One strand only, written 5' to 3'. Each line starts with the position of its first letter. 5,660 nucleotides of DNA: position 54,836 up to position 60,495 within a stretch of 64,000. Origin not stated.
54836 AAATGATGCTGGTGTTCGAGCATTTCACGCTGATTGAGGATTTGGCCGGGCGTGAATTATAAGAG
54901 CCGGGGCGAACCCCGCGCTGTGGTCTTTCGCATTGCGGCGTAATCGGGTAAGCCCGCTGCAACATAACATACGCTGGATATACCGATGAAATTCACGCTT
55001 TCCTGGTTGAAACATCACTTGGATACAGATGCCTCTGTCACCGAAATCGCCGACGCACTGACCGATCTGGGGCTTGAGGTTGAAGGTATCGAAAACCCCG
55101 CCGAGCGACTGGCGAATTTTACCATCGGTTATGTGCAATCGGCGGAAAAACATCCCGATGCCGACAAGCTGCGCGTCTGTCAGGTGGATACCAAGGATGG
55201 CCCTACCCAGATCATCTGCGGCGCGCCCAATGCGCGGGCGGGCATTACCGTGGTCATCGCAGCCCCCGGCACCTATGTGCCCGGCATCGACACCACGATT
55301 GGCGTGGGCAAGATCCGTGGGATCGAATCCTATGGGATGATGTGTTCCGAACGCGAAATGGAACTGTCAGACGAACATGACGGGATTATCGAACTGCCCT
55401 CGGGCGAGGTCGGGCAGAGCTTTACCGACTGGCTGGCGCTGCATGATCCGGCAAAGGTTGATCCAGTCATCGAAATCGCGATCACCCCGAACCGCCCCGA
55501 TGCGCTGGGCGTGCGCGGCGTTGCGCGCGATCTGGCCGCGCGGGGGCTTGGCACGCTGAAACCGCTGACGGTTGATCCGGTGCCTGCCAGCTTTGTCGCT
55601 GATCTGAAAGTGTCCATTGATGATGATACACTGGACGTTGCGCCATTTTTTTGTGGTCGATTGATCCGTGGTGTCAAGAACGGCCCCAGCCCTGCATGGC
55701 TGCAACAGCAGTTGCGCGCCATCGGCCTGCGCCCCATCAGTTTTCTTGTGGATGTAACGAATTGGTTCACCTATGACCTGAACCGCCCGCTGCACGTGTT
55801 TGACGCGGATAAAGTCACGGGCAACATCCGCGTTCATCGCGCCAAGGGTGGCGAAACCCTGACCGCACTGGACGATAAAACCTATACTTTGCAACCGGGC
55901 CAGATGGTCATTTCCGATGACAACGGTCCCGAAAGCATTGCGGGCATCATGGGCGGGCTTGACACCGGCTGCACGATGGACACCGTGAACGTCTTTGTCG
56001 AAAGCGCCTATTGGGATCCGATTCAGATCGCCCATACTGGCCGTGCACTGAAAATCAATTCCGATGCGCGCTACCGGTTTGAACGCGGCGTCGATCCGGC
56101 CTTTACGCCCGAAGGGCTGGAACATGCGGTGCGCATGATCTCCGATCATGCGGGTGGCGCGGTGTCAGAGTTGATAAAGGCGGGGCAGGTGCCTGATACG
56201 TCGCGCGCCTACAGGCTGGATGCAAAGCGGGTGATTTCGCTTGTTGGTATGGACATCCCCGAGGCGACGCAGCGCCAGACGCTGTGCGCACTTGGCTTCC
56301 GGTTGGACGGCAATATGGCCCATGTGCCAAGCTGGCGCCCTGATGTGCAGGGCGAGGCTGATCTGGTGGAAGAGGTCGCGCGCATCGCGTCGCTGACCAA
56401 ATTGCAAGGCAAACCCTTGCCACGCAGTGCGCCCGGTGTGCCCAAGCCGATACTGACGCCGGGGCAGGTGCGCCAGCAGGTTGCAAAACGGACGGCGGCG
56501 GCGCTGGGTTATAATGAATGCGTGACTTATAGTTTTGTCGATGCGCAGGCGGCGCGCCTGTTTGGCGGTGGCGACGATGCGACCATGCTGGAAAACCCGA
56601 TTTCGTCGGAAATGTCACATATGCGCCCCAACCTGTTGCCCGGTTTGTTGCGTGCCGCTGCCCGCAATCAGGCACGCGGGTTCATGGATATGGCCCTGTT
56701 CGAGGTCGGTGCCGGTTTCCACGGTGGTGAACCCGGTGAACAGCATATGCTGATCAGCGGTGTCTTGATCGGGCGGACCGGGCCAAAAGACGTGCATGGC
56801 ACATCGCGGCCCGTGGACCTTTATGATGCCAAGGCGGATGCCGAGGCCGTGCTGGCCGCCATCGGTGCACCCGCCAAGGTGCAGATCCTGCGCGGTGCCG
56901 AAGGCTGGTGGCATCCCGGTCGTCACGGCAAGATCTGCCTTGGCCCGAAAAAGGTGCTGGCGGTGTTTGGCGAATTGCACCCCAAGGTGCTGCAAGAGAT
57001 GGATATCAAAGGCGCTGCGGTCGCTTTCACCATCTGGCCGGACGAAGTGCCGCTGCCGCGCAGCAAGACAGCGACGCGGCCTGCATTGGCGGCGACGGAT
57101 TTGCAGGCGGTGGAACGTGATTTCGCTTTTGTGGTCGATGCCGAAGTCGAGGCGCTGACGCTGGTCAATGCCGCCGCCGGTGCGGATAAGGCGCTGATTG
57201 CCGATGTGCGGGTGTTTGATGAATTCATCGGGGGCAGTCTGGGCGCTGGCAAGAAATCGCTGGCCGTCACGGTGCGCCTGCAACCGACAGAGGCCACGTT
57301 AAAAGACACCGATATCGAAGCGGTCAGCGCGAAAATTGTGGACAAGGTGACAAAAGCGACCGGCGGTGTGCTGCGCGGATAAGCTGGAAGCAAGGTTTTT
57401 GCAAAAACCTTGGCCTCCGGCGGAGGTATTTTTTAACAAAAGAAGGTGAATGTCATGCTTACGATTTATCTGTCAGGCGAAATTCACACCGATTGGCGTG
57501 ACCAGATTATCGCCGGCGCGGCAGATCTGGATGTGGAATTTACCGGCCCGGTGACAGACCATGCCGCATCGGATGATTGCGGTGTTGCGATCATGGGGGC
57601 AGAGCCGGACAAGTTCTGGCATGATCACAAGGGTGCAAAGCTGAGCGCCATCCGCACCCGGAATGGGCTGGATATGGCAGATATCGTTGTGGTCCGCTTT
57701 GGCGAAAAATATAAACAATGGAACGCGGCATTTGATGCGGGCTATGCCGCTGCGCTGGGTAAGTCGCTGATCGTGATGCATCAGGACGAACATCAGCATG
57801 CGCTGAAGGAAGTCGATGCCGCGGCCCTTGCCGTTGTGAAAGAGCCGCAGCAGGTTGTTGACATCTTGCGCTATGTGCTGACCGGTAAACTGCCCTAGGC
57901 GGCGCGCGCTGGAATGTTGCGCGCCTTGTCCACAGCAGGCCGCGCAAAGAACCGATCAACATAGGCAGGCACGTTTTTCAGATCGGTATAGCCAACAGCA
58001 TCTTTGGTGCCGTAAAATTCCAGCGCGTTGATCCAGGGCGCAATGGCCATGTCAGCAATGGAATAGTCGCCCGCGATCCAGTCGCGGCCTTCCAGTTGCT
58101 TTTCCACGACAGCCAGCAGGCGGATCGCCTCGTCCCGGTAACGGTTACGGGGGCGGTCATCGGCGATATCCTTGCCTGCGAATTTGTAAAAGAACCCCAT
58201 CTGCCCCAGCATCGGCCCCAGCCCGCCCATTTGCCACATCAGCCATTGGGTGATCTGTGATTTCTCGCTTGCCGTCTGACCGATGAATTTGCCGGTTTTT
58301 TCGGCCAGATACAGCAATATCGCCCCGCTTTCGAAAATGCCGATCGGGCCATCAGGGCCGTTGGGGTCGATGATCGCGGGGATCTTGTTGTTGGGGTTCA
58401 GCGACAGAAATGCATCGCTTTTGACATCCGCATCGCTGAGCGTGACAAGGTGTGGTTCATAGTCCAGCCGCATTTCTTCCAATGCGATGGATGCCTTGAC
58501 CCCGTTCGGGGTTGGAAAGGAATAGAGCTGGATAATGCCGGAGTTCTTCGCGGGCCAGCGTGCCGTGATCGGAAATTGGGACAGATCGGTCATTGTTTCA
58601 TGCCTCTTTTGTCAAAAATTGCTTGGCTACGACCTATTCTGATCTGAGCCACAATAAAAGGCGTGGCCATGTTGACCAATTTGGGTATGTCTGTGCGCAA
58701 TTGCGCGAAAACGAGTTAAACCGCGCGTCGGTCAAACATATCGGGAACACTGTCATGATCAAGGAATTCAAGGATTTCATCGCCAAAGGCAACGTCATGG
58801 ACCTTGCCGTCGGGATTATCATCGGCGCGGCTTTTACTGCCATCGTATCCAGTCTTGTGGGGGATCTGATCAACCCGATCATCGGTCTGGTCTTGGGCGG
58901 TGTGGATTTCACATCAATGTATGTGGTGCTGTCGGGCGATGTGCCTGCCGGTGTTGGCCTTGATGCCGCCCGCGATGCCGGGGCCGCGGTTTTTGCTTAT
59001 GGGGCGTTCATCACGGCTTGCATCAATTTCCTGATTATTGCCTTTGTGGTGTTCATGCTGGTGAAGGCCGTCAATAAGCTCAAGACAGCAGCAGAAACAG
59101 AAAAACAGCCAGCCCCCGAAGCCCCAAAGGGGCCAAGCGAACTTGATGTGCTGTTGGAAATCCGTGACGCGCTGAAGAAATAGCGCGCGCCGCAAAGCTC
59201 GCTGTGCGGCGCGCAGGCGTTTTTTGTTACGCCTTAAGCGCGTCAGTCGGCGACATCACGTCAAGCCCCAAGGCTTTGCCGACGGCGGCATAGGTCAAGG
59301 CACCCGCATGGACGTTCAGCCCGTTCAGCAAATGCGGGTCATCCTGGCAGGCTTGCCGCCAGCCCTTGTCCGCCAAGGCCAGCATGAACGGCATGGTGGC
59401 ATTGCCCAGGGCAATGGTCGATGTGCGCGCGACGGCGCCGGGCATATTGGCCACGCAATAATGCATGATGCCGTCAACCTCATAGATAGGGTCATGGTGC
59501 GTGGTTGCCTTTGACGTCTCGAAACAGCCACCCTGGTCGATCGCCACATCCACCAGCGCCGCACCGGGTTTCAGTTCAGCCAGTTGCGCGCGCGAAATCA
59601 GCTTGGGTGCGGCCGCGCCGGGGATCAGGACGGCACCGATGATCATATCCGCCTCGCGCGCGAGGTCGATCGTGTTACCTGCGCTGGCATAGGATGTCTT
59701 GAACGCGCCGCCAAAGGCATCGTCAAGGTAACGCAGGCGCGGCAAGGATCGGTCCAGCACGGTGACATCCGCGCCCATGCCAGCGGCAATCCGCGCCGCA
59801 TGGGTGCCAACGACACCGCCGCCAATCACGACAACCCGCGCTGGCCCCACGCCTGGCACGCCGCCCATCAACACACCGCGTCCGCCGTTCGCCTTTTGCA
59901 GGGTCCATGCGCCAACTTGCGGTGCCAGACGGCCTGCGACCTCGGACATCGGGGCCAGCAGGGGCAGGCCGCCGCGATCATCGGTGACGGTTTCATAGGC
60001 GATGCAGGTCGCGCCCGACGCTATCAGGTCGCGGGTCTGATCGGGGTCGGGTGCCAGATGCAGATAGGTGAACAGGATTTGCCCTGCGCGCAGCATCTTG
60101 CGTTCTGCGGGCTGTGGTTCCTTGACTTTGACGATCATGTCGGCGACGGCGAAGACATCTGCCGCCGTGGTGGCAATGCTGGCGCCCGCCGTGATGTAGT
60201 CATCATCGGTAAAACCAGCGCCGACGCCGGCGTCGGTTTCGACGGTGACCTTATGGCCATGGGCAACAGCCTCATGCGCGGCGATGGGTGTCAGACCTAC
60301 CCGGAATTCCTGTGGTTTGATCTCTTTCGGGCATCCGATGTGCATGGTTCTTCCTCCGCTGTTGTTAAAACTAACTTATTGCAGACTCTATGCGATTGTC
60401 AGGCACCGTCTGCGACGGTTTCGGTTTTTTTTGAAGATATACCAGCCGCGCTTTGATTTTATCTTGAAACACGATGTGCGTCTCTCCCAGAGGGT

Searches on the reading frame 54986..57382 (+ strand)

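Call 78: search_protein_families(library=pfam, proteins=[window:54986-57382:+], max_evalue=0.00001)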
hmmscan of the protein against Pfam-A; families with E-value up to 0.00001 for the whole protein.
window:54986-57382:+ (798 aa): 5 families
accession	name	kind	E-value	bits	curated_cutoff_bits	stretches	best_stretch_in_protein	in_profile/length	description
PF03483.22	B3_4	-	1.5e-65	220.5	29.3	1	219-390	2-174/174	B3/4 domain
PF17759.6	tRNA_synthFbeta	-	1.5e-47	162.3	22.4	1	490-683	15-212/214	Phenylalanyl tRNA synthetase beta chain CLM domain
PF03147.19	FDX-ACB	-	4.2e-21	75.6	31.1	1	706-797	3-94/94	Ferredoxin-fold anticodon binding domain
PF01588.26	tRNA_bind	-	8.9e-20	71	27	1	46-140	2-90/96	Putative tRNA binding domain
PF03484.21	B5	-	1.2e-16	61.1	28.6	1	410-467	2-64/67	tRNA synthetase B5 domain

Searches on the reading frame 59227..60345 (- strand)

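Call 78: search_protein_families(library=pfam, proteins=[window:59227-60345:-], max_evalue=0.00001)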
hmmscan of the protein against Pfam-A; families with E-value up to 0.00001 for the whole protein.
window:59227-60345:- (372 aa): 5 families
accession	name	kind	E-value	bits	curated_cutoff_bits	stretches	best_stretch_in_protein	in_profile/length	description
PF01262.27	AlaDh_PNT_C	-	4.8e-83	278.2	23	1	141-352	1-213/214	Alanine dehydrogenase/PNT, C-terminal domain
PF05222.21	AlaDh_PNT_N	-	7e-49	166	30.4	1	4-137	1-136/136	Alanine dehydrogenase/PNT, N-terminal domain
PF07992.20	Pyr_redox_2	-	4.3e-08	33.4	26.1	1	164-226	142-200/291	Pyridine nucleotide-disulphide oxidoreductase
PF02826.25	2-Hacid_dh_C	-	6e-08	32.7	25.1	1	169-268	37-127/178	D-isomer specific 2-hydroxyacid dehydrogenase, NAD binding domain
PF00070.33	Pyr_redox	-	3.9e-07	30.9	22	1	170-225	1-56/82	Pyridine nucleotide-disulphide oxidoreductase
